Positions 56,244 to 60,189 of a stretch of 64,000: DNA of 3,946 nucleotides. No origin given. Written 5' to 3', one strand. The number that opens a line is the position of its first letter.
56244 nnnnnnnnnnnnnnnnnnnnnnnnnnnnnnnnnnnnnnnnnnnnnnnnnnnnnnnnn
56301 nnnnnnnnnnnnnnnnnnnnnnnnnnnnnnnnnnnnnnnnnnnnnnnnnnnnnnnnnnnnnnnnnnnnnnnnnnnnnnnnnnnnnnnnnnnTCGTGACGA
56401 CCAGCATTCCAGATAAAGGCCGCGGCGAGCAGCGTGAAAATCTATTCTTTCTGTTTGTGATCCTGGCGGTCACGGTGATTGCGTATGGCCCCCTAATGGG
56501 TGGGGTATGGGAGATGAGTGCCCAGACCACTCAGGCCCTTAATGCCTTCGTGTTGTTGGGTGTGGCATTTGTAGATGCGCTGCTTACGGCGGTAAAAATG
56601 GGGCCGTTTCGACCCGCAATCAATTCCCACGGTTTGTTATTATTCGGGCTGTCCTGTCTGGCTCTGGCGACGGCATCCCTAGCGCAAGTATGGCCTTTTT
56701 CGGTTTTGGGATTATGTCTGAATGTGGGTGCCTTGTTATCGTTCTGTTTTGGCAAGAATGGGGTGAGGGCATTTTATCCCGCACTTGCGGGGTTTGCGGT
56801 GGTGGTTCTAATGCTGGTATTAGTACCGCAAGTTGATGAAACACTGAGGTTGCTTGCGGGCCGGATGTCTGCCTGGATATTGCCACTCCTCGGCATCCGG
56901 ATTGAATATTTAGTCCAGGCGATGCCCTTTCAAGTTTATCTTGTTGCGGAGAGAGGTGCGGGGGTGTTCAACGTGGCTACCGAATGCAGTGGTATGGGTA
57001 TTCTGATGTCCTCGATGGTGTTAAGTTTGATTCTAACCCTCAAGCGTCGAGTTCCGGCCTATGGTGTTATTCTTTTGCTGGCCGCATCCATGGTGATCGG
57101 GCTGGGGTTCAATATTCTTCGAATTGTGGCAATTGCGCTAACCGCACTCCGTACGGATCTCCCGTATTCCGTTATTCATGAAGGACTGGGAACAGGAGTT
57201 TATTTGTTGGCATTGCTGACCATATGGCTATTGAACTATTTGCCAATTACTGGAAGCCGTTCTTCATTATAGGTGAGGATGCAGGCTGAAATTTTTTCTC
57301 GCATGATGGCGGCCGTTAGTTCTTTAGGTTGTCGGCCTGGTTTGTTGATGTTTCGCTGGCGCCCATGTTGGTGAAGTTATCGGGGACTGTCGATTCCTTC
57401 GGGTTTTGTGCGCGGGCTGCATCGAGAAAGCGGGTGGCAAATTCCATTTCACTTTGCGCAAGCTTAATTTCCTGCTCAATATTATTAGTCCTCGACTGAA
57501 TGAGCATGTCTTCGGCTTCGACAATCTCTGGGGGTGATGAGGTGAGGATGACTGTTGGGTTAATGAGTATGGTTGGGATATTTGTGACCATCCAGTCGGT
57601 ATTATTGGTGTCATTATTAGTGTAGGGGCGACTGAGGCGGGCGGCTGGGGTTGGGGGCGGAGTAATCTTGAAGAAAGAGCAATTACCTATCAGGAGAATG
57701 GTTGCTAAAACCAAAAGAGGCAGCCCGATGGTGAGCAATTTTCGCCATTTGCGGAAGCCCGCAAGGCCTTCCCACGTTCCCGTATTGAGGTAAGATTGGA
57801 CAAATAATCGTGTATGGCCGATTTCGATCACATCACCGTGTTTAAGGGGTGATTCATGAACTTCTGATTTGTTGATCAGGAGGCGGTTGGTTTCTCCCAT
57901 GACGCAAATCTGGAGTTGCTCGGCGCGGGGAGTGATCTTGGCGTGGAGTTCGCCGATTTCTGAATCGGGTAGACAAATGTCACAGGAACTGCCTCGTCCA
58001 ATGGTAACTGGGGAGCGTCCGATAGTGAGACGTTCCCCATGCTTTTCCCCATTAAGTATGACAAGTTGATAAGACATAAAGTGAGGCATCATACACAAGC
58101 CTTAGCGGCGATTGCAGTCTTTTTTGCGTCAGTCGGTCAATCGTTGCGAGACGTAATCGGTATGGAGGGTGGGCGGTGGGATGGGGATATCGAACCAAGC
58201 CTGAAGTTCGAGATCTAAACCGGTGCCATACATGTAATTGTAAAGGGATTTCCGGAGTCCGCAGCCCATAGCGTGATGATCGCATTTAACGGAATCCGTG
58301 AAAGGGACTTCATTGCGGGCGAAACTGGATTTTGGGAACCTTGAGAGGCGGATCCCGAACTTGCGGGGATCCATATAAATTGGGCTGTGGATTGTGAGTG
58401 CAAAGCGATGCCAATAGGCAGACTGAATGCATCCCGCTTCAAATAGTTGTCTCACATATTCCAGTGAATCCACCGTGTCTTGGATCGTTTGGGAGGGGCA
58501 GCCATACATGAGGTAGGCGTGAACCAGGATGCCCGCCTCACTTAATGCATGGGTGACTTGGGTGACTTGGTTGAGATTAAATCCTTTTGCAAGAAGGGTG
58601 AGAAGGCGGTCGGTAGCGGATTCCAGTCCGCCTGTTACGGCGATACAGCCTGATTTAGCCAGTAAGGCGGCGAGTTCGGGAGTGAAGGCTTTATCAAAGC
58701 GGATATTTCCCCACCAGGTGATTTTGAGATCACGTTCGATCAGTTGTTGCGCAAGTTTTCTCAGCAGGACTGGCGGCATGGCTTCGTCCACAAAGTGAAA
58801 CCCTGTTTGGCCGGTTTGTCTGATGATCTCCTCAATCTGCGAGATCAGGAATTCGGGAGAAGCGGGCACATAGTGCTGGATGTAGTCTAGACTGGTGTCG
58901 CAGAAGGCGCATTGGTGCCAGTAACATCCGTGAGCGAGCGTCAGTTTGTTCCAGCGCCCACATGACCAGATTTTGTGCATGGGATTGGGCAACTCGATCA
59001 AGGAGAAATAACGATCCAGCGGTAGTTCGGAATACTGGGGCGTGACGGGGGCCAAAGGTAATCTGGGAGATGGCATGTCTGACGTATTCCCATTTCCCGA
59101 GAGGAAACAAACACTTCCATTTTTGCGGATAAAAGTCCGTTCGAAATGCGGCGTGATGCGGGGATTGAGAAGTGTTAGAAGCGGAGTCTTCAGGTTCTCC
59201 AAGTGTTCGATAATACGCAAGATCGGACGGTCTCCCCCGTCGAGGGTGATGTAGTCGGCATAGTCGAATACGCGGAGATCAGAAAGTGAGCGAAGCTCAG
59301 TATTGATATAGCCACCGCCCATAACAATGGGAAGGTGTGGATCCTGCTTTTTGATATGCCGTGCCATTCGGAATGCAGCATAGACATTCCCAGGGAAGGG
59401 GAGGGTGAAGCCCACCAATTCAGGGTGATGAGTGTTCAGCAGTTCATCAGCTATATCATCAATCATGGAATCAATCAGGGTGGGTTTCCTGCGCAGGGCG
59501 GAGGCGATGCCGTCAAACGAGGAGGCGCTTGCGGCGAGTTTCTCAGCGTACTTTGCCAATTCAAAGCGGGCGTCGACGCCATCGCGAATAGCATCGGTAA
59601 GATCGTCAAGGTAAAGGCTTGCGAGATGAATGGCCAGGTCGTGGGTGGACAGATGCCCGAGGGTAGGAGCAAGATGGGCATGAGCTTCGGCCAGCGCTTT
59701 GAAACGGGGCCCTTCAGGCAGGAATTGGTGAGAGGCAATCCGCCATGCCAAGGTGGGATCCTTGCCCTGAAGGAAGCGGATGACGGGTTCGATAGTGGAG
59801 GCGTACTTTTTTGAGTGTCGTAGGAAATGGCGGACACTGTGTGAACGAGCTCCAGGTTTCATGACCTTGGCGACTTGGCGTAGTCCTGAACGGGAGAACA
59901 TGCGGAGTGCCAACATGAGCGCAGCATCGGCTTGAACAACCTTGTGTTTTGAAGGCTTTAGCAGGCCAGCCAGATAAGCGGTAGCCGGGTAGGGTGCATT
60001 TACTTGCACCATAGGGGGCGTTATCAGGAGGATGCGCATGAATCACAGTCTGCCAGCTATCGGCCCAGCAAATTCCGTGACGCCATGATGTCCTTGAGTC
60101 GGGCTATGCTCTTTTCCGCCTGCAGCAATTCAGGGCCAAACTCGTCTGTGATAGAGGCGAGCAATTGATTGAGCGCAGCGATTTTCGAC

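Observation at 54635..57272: Exosortase-family transpeptidase translationally coupled to the ACT/UPF0210 pair of unknown function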

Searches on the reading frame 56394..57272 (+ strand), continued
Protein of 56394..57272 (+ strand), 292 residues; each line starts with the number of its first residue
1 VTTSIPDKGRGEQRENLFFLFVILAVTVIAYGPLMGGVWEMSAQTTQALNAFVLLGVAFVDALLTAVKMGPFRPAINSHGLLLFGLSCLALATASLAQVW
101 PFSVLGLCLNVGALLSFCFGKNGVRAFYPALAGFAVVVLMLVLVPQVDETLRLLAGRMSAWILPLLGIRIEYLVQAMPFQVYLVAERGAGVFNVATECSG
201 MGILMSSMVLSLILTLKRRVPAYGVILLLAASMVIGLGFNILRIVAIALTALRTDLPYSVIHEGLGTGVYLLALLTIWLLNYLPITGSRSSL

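Call 53: search_protein_families(library=ncbifam, proteins=[L025:525-1478:+, L026:9632-10576:+, L028:5393-6289:+, L029:4499-5365:+, L030:9389-10342:+, L023:9890-10831:+], max_evalue=0.0001)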
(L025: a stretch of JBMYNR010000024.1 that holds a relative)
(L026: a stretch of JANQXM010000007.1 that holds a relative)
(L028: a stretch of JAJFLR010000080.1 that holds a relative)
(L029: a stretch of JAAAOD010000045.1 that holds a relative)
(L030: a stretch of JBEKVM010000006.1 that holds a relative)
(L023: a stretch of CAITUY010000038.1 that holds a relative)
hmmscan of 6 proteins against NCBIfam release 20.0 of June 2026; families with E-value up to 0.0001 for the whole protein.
L025:525-1478:+ (317 aa): 6 families
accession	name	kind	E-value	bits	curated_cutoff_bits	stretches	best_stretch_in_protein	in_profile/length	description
TIGR04178.1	exo_archaeo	signature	2.9e-09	37.1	23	1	213-302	1-92/97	exosortase/archaeosortase family protein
TIGR04124.1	archaeo_artE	exception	2.3e-08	34.2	95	1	213-298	63-140/153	archaeosortase family protein ArtE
NF033464.1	cyanoexo_CrtC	exception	1.3e-06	28.1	225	1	189-272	157-240/278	cyanoexosortase C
TIGR04128.1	exoso_Fjoh_1448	exception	5.3e-06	26.7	90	1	196-301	66-167/174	exosortase family protein XrtF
TIGR04156.1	cyanoexo_CrtB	exception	5.4e-05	22.8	300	1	163-303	130-264/280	cyanoexosortase B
TIGR04175.1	archaeo_artD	exception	7.4e-05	22.8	125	1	206-301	48-138/150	archaeosortase D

L026:9632-10576:+ (314 aa): 9 families
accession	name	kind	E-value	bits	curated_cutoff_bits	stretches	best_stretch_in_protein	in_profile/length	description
TIGR04178.1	exo_archaeo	signature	5.6e-11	42.6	23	1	210-298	1-91/97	exosortase/archaeosortase family protein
NF033464.1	cyanoexo_CrtC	exception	2.4e-08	33.9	225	1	200-267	172-238/278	cyanoexosortase C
TIGR04124.1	archaeo_artE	exception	1.1e-07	32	95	1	199-288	53-136/153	archaeosortase family protein ArtE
TIGR02602.1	8TM_EpsH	subfamily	4.9e-07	29.5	105.55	1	89-297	39-235/241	exosortase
TIGR04287.1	exosort_XrtK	exception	3.6e-06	26.6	55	1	206-300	58-156/163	exosortase K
TIGR04128.1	exoso_Fjoh_1448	exception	8.1e-06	26.2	90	1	203-297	75-166/174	exosortase family protein XrtF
TIGR04175.1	archaeo_artD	exception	3e-05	24.1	125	1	190-296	35-136/150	archaeosortase D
NF046081.1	exosort_XrtX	exception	3.9e-05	23.6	170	1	188-298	51-157/168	exosortase X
TIGR04476.1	exosort_XrtN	exception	9.7e-05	21.6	200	0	89-288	31-235/406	exosortase N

L028:5393-6289:+ (298 aa): 7 families
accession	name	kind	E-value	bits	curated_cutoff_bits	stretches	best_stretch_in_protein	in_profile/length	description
NF038142.1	exosort_XrtW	exception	1.4e-14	53.3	425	1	20-252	5-231/494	exosortase W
TIGR04178.1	exo_archaeo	signature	5e-12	45.9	23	1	192-282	1-93/97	exosortase/archaeosortase family protein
TIGR02602.1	8TM_EpsH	subfamily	1.1e-09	38.2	105.55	1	41-281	3-237/241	exosortase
TIGR03109.2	exosort_XrtA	exception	2.7e-08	33.6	208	1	20-281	3-256/261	exosortase A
TIGR04152.1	exosort_VPLPA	exception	6.7e-06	25.4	400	1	42-278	4-236/486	VPLPA-CTERM-specific exosortase XrtD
NF012182.0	exosortase_XrtQ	exception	1e-05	25.1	270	1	25-281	11-255/256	exosortase Q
TIGR04124.1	archaeo_artE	exception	1.4e-05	25.1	95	1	192-272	63-138/153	archaeosortase family protein ArtE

L029:4499-5365:+ (288 aa): 8 families
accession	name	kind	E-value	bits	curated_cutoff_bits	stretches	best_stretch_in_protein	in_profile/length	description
TIGR04178.1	exo_archaeo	signature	5.2e-13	49.1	23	1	190-280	1-92/97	exosortase/archaeosortase family protein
NF038142.1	exosort_XrtW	exception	6.2e-09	34.7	425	1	20-249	7-230/494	exosortase W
TIGR03109.2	exosort_XrtA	exception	7.4e-09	35.4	208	1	20-280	5-257/261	exosortase A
TIGR04300.1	exosort_XrtM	exception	6.7e-07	29.8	125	1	186-267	51-128/150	exosortase family protein XrtM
NF046081.1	exosort_XrtX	exception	2.1e-06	27.8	170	1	140-269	27-148/168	exosortase X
TIGR04124.1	archaeo_artE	exception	2.4e-06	27.7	95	1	190-269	63-137/153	archaeosortase family protein ArtE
TIGR03763.1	cyanoexo_CrtA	exception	7.6e-06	25.6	150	1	23-249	11-224/260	cyanoexosortase A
TIGR04287.1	exosort_XrtK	exception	4.6e-05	23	55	1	187-279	59-154/163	exosortase K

L030:9389-10342:+ (317 aa): 14 families
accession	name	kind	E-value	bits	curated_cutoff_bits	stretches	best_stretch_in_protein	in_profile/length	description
TIGR03109.2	exosort_XrtA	exception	2.3e-40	138.7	208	1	61-308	19-259/261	exosortase A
TIGR02602.1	8TM_EpsH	subfamily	1.8e-36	125.9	105.55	1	75-304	11-236/241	exosortase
TIGR04152.1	exosort_VPLPA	exception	5.7e-34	118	400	1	72-307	8-241/486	VPLPA-CTERM-specific exosortase XrtD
NF038142.1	exosort_XrtW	exception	1.4e-32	112.7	425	1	58-308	18-265/494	exosortase W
NF035943.2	exosort_XrtV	exception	1.8e-25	89.8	313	1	61-306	22-264/270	exosortase V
TIGR03113.1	exosort_XrtB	exception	3.8e-20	72.6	275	1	66-302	23-258/268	exosortase B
TIGR04178.1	exo_archaeo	signature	1.7e-18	66.7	23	1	215-309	2-96/97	exosortase/archaeosortase family protein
TIGR04151.1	exosort_VPDSG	exception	2.8e-13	50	300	1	128-288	122-279/306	VPDSG-CTERM-specific exosortase XrtC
TIGR04489.1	exosort_XrtO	exception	5e-10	38.8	250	1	61-296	10-246/451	exosortase O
NF033770.1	exosort_XrtT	exception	5.1e-09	35.2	250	1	61-302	17-261/472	exosortase T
TIGR03762.1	archaeo_artC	exception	1.8e-08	34.6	100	1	192-301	157-268/274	archaeosortase C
TIGR03763.1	cyanoexo_CrtA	exception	4.9e-08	32.8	150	1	56-294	15-244/260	cyanoexosortase A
NF033767.0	exosort_XrtS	exception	8.3e-06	25.8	145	1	214-299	61-145/155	exosortase S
TIGR04199.1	exosort_xrtJ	exception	4.6e-05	22.5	200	1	74-304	29-264/522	exosortase J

L023:9890-10831:+ (313 aa): 3 families
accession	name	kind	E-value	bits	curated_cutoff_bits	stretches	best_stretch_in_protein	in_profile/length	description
TIGR04178.1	exo_archaeo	signature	1.5e-09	38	23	1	199-290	1-94/97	exosortase/archaeosortase family protein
TIGR04287.1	exosort_XrtK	exception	5.3e-07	29.3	55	1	199-288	62-155/163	exosortase K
NF046081.1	exosort_XrtX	exception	9.1e-06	25.7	170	1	153-286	31-156/168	exosortase X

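Call 60: find_encoding_contigs(protein=P0042, flank=5000, max_places=1)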
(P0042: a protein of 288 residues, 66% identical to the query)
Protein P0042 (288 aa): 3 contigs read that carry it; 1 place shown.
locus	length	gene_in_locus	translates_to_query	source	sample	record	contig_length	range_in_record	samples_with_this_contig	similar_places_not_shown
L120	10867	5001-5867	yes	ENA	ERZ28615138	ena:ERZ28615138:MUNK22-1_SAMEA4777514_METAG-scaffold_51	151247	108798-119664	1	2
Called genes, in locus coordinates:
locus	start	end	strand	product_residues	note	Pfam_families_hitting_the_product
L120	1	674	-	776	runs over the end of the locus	PF01225:Mur_ligase, PF08245:Mur_ligase_M, PF02875:Mur_ligase_C, PF01565:FAD_binding_4, PF02873:MurB_C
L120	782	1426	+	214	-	PF03703:bPH_2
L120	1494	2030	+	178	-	PF01476:LysM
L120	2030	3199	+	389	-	-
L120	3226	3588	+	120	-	PF01842:ACT, PF13740:ACT_6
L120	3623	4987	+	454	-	PF05167:DUF711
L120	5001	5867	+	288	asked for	PF09721:Exosortase_EpsH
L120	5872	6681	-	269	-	PF00535:Glycos_transf_2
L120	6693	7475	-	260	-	PF16697:Yop-YscD_cpl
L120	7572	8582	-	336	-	PF01515:PTA_PTB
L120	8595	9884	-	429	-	PF00871:Acetate_kinase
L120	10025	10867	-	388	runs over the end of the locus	PF00165:HTH_AraC (weak), PF12833:HTH_18, PF00165:HTH_AraC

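Call 63: search_protein_families(library=ncbifam, proteins=[L023:12612-13577:-, L023:11836-12615:-, L022:17206-18915:-], max_evalue=0.0001)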
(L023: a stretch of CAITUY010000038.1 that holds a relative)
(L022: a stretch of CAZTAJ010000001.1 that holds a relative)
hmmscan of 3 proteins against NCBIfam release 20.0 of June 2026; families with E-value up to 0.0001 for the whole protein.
L023:12612-13577:- (321 aa): 15 families
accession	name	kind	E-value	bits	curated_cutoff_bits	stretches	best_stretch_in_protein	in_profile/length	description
TIGR02602.1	8TM_EpsH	subfamily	2.8e-49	167.8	105.55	1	72-309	4-238/241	exosortase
TIGR03109.2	exosort_XrtA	exception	4.6e-49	167.2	208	1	64-311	17-259/261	exosortase A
NF035943.2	exosort_XrtV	exception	8.4e-41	140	313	1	71-313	27-268/270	exosortase V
TIGR04152.1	exosort_VPLPA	exception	8.6e-40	137.2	400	1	77-314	8-245/486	VPLPA-CTERM-specific exosortase XrtD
NF038142.1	exosort_XrtW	exception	2.6e-37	128.3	425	1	64-315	19-269/494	exosortase W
TIGR03113.1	exosort_XrtB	exception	1.6e-29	103.4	275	1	76-312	26-265/268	exosortase B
TIGR04178.1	exo_archaeo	signature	7.9e-19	67.8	23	1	217-312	1-96/97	exosortase/archaeosortase family protein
TIGR04151.1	exosort_VPDSG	exception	2.4e-13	50.1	300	1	80-313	59-301/306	VPDSG-CTERM-specific exosortase XrtC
NF033770.1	exosort_XrtT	exception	6.6e-10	38.1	250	1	64-298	15-254/472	exosortase T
NF033464.1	cyanoexo_CrtC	exception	2.6e-08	33.8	225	1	92-301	50-264/278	cyanoexosortase C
TIGR04476.1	exosort_XrtN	exception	5.1e-08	32.4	200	1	111-271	51-211/406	exosortase N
TIGR04489.1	exosort_XrtO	exception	1e-07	31.1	250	1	87-284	29-231/451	exosortase O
TIGR03763.1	cyanoexo_CrtA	exception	2.2e-07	30.6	150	1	82-302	35-250/260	cyanoexosortase A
TIGR04162.1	exo_VPEID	exception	1.7e-06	27.3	150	1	188-299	177-290/516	exosortase E/protease, VPEID-CTERM system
TIGR03762.1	archaeo_artC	exception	1.7e-05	24.8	100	1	150-298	113-261/274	archaeosortase C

L023:11836-12615:- (259 aa): 4 families
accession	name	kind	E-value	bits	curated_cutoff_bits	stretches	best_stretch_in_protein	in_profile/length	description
TIGR02914.1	EpsI_fam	equivalog_domain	3.3e-14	52.7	42.8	1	87-245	20-171/174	exosortase C-terminal domain/associated protein EpsI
TIGR04152.1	exosort_VPLPA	exception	1.1e-09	37.9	400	1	125-246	365-483/486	VPLPA-CTERM-specific exosortase XrtD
NF045608.2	EpsI_type_V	exception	1.4e-06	27.8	228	1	101-172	69-142/218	exosortase-associated protein EpsI, V-type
NF045609.1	EpsI_type_B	exception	3e-05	23.5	220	0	102-191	73-159/221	exosortase-associated protein EpsI, B-type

L022:17206-18915:- (569 aa): 19 families
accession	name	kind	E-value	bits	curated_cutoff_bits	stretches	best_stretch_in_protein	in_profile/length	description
TIGR04152.1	exosort_VPLPA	exception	1.1e-56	193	400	2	63-315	7-259/486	VPLPA-CTERM-specific exosortase XrtD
TIGR03109.2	exosort_XrtA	exception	1.2e-45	156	208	1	50-297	16-258/261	exosortase A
TIGR02602.1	8TM_EpsH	subfamily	8.8e-45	153.1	105.55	1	63-296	7-238/241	exosortase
NF038142.1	exosort_XrtW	exception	2.5e-44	151.5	425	1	50-373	18-341/494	exosortase W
NF035943.2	exosort_XrtV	exception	5.2e-36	124.3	313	1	58-300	27-268/270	exosortase V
TIGR03113.1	exosort_XrtB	exception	6.8e-30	104.6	275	1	62-297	25-263/268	exosortase B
TIGR04151.1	exosort_VPDSG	exception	3.3e-21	76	300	1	67-300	59-301/306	VPDSG-CTERM-specific exosortase XrtC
TIGR04178.1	exo_archaeo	signature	4.2e-20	71.8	23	1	205-298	2-94/97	exosortase/archaeosortase family protein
TIGR04489.1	exosort_XrtO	exception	1.2e-13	50.7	250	1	151-288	111-248/451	exosortase O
TIGR04476.1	exosort_XrtN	exception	1.2e-11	44.4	200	1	101-332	53-277/406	exosortase N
NF033464.1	cyanoexo_CrtC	exception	4.3e-09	36.3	225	1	72-286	43-263/278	cyanoexosortase C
NF033770.1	exosort_XrtT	exception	8.2e-09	34.5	250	1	51-380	15-340/472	exosortase T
TIGR02914.1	EpsI_fam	equivalog_domain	4.4e-08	32.8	42.8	1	418-561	29-171/174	exosortase C-terminal domain/associated protein EpsI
TIGR03762.1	archaeo_artC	exception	4.8e-07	29.9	100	1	170-292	148-269/274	archaeosortase C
NF045609.1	EpsI_type_B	exception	1.4e-05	24.6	220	1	419-511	72-163/221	exosortase-associated protein EpsI, B-type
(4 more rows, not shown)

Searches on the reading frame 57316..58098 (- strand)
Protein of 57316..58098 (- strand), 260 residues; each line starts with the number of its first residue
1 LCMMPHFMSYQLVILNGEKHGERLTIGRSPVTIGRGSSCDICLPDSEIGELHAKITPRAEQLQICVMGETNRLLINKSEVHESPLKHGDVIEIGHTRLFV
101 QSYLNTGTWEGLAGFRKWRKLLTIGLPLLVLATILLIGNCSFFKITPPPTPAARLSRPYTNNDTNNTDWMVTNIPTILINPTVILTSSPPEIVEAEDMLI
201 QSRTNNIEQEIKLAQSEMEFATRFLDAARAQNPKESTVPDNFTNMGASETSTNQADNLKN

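Call 3: search_protein_families(library=ncbifam, proteins=[window:57316-58098:-], max_evalue=0.01)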
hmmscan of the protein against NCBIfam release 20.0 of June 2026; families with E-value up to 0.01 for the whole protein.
window:57316-58098:- (260 aa): 6 families
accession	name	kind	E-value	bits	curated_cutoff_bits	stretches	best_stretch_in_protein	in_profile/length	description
NF049868.1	FhaB_Rv0019c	equivalog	2.8e-12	47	125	1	10-98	67-156/158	FHA domain-containing protein FhaB/FipA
NF041660.2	oxygluDhInhib_OdhI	equivalog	2e-08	34.2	200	1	12-99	39-126/130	oxoglutarate dehydrogenase inhibitor Odhl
TIGR03354.1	VI_FHA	hypoth_equivalog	3.9e-07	30.2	120.25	1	25-136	20-104/420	type VI secretion system-associated FHA domain protein TagH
NF033760.1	gliding_GltG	equivalog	3e-06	26.1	650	1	25-102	20-98/650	adventurous gliding motility protein GltG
TIGR02500.1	type_III_yscD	equivalog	0.00014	20.9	86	1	11-75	2-64/413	type III secretion system inner membrane ring subunit SctD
NF052573.1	HisKinEspAMyxo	equivalog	0.00086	17.4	1400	1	30-101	47-119/755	serine histidine kinase EspA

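Call 4: search_protein_families(library=pfam, proteins=[window:57316-58098:-], max_evalue=0.01)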
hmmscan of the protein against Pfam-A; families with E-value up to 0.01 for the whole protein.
window:57316-58098:- (260 aa): 2 families
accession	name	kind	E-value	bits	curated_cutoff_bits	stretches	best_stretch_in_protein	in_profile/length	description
PF16697.10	Yop-YscD_cpl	-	1.8e-15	57.4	33.2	1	14-100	2-90/94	Inner membrane component of T3SS, cytoplasmic domain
PF00498.31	FHA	-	1.1e-12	48.7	20.7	1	31-94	1-67/67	FHA domain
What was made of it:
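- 57316..58098 (-): Convergent neighbour: an FHA-domain membrane protein. It ends the + strand gene run. It is context only, not part of the string. PF00498 and PF16697 match (call 4).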

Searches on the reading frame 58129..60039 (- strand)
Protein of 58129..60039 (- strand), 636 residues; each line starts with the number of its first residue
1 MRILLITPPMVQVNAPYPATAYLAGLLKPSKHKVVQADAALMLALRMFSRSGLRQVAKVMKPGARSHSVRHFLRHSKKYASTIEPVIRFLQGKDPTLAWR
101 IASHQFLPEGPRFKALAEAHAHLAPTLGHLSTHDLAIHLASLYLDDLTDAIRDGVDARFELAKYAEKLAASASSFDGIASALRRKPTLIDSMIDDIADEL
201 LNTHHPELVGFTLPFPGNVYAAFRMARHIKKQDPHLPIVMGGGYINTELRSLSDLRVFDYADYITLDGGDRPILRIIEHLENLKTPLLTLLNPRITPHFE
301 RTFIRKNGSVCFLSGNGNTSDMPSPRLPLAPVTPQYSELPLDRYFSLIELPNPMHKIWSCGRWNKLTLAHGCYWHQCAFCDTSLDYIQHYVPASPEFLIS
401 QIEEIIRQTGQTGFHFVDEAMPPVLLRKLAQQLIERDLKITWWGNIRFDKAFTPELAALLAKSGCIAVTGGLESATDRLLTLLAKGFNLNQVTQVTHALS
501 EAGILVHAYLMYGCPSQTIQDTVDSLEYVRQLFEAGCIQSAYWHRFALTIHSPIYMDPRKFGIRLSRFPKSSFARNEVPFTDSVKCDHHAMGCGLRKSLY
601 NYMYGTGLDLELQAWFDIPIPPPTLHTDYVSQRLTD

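Call 3: search_protein_families(library=ncbifam, proteins=[window:58129-60039:-], max_evalue=0.01)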
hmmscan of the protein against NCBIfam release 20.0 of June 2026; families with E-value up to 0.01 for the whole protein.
window:58129-60039:- (636 aa): 18 families
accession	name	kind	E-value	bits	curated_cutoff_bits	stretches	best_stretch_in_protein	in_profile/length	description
TIGR04479.1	bcpD_PhpK_rSAM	subfamily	8.6e-25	87.1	600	1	366-564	244-437/504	PhpK family radical SAM P-methyltransferase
TIGR03975.1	rSAM_ocin_1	subfamily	5.3e-24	84.7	281.85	1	168-565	93-462/606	RiPP maturation radical SAM C-methyltransferase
NF050148.1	rSAM_ApyD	equivalog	4.5e-18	65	750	2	370-534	206-368/645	RiPP biosynthesis radical SAM protein ApyD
TIGR04072.2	rSAM_ladder_B12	equivalog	3.7e-15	55.5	360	1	370-533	187-350/443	lipid biosynthesis B12-binding/radical SAM protein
NF038361.1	rSAM_Sden_1168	equivalog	8.8e-14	50.9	575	1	202-532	137-451/560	Sden_1168 family B12-binding radical SAM P-methyltransferase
TIGR04385.1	B12_rSAM_cofa1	equivalog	3.1e-11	43.1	450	1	371-534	203-366/438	B12 lower ligand biosynthesis radical SAM protein BzaD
TIGR02026.1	BchE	equivalog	1.7e-10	40.4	481.35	1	367-539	198-371/497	magnesium-protoporphyrin IX monomethyl ester anaerobic oxidative cyclase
NF040542.1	rSAM_RCCLKC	equivalog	2.2e-08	33.7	450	1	366-531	183-349/423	arsinothricin biosynthesis radical SAM protein ArsL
TIGR03471.1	HpnJ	equivalog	2.2e-08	33.5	577.6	1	370-539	204-371/472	hopanoid biosynthesis associated radical SAM protein HpnJ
NF040546.1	rSAM_CUAEP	equivalog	2.9e-08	32.9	500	1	375-531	182-340/468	CUAEP/CCAEP-tail radical SAM (seleno)protein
TIGR04295.1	B12_rSAM_oligo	hypoth_equivalog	8.3e-08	31.3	400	1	360-490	197-319/422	TIGR04295 family B12-binding domain-containing radical SAM protein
NF033070.1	rSAM_AprD4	equivalog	2.6e-06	26.6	500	1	429-532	263-366/456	AprD4 family radical SAM diol-dehydratase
TIGR04013.1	B12_SAM_MJ_1487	hypoth_equivalog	6.3e-06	25.3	251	1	471-538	272-339/382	TIGR04013 family B12-binding domain/radical SAM domain-containing protein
TIGR04190.1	B12_SAM_Ta0216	equivalog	7.1e-06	24.9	500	1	369-565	225-433/554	TIGR04190 family B12-binding domain/radical SAM domain protein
NF045585.1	rSAM_slr0320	equivalog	8.3e-05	21.3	775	1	414-523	284-403/511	photosystem II high light acclimation radical SAM protein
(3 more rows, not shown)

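Call 4: search_protein_families(library=pfam, proteins=[window:58129-60039:-], max_evalue=0.01)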
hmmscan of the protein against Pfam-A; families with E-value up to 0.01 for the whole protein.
window:58129-60039:- (636 aa): 2 families
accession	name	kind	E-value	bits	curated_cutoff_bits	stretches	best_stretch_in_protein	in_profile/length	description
PF04055.27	Radical_SAM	-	6.6e-10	39.9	29.5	1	369-528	4-165/166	Radical SAM superfamily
PF02310.24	B12-binding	-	0.0017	18.6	32.1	1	193-247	38-93/121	B12 binding domain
